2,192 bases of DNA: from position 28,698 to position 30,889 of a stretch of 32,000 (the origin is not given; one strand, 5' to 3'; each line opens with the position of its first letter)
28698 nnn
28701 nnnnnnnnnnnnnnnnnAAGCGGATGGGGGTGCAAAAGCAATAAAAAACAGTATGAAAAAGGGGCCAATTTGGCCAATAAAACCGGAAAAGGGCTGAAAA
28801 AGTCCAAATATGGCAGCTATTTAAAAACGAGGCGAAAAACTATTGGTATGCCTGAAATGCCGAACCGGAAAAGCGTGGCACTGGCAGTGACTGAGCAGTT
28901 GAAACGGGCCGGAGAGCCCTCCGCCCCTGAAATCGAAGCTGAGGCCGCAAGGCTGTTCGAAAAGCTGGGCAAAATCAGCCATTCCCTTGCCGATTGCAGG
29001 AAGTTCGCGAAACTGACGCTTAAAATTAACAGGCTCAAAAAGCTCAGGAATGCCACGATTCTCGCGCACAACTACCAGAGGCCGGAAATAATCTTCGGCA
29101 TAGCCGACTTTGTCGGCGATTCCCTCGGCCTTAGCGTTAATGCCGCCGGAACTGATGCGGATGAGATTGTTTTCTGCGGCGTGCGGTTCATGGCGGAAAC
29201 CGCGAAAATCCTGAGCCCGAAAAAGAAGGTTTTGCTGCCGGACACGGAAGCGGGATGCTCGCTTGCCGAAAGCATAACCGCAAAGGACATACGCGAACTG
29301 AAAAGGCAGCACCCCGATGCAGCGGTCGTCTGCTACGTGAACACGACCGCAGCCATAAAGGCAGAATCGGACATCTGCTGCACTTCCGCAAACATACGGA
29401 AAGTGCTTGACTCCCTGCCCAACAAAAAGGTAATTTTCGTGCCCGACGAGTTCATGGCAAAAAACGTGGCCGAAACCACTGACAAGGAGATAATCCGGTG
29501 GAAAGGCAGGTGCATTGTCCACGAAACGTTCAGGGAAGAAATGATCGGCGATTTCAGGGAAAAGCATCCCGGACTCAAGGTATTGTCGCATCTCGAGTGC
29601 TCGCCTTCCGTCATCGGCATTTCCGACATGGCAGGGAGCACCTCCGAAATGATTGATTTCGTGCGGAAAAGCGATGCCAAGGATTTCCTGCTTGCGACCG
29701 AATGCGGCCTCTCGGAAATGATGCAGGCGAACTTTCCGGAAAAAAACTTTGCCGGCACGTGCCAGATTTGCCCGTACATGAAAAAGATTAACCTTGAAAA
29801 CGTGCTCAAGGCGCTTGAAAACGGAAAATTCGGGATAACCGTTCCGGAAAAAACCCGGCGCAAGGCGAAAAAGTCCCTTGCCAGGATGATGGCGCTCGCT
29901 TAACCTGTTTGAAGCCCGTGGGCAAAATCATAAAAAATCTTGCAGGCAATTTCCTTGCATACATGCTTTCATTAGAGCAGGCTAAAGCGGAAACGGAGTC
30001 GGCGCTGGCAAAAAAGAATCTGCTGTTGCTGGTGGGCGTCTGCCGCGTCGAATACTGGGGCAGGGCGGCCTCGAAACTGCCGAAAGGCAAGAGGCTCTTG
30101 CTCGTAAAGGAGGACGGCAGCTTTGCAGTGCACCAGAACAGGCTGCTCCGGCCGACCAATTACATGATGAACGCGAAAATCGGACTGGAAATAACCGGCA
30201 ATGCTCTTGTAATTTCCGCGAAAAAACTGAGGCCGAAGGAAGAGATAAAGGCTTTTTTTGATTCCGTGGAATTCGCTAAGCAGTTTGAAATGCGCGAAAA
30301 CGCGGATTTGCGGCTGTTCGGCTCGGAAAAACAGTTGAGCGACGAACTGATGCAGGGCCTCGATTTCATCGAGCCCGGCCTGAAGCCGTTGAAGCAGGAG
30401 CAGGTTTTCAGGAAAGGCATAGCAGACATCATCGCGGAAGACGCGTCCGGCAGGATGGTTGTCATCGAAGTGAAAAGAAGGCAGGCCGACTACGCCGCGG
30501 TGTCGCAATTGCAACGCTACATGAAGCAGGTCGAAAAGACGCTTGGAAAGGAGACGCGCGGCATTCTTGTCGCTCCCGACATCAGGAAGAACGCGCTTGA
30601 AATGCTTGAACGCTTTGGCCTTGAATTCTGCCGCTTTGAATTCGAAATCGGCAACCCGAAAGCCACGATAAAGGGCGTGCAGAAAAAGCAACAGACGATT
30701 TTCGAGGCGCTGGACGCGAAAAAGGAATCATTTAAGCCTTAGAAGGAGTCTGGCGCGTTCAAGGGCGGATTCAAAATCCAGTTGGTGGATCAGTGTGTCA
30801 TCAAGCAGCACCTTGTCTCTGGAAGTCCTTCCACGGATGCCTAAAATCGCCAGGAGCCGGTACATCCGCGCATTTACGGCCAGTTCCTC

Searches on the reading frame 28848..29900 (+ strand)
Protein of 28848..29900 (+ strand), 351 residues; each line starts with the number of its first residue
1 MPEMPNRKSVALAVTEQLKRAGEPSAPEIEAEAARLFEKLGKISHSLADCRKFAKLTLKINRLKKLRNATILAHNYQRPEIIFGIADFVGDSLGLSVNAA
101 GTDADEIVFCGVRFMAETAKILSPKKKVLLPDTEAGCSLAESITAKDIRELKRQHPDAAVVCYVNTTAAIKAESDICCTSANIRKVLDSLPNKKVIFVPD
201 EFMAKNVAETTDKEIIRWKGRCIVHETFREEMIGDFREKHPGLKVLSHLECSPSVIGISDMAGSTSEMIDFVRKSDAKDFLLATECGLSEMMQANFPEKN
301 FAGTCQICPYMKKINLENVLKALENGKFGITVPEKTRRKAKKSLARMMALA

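Call 16: search_protein_families(library=pfam, proteins=[window:28848-29900:+], max_evalue=0.001)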
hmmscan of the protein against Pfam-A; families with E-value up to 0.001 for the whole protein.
window:28848-29900:+ (351 aa): 1 family
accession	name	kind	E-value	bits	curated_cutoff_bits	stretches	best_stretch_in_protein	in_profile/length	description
PF02445.21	NadA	-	1.3e-115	386.1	27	1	59-348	2-294/295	Quinolinate synthetase A protein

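Call 77: search_protein_families(library=ncbifam, proteins=[window:28848-29900:+], max_evalue=1e-10)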
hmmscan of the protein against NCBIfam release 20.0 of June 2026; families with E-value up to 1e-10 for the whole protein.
window:28848-29900:+ (351 aa): 4 families
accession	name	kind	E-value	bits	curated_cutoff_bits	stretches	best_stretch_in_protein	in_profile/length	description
NF006878.0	PRK09375.1-2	equivalog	2.1e-115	385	294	1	54-350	4-304/306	quinolinate synthase NadA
TIGR00550.1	nadA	equivalog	1.1e-99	333.6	262.9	1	56-350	6-308/309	quinolinate synthase NadA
NF006884.0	PRK09375.2-5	equivalog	4.8e-46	157.3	691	2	68-210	86-248/426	quinolinate synthase NadA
NF006882.0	PRK09375.2-3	equivalog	2.5e-20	72.5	561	1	70-210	75-232/447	quinolinate synthase NadA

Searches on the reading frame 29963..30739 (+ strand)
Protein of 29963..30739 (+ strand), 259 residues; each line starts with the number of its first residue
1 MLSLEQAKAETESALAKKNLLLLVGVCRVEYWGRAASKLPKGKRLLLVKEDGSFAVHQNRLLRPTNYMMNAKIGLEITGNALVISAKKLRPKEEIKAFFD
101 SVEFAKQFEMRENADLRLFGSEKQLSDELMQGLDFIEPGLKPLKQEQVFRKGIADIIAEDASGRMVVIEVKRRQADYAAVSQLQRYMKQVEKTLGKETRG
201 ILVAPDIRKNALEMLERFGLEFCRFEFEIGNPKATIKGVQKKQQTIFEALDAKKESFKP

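Call 16: search_protein_families(library=pfam, proteins=[window:29963-30739:+], max_evalue=0.001)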
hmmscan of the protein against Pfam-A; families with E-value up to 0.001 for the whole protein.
window:29963-30739:+ (259 aa): 2 families
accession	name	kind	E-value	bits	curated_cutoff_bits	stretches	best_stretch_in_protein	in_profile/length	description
PF01939.22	NucS_C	-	3.8e-24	85.5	24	1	121-246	1-123/124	Endonuclease NucS C-terminal domain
PF21003.3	NucS_N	-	1.9e-19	69.9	23.9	1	18-113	2-98/100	Endonuclease NucS N-terminal PH-like domain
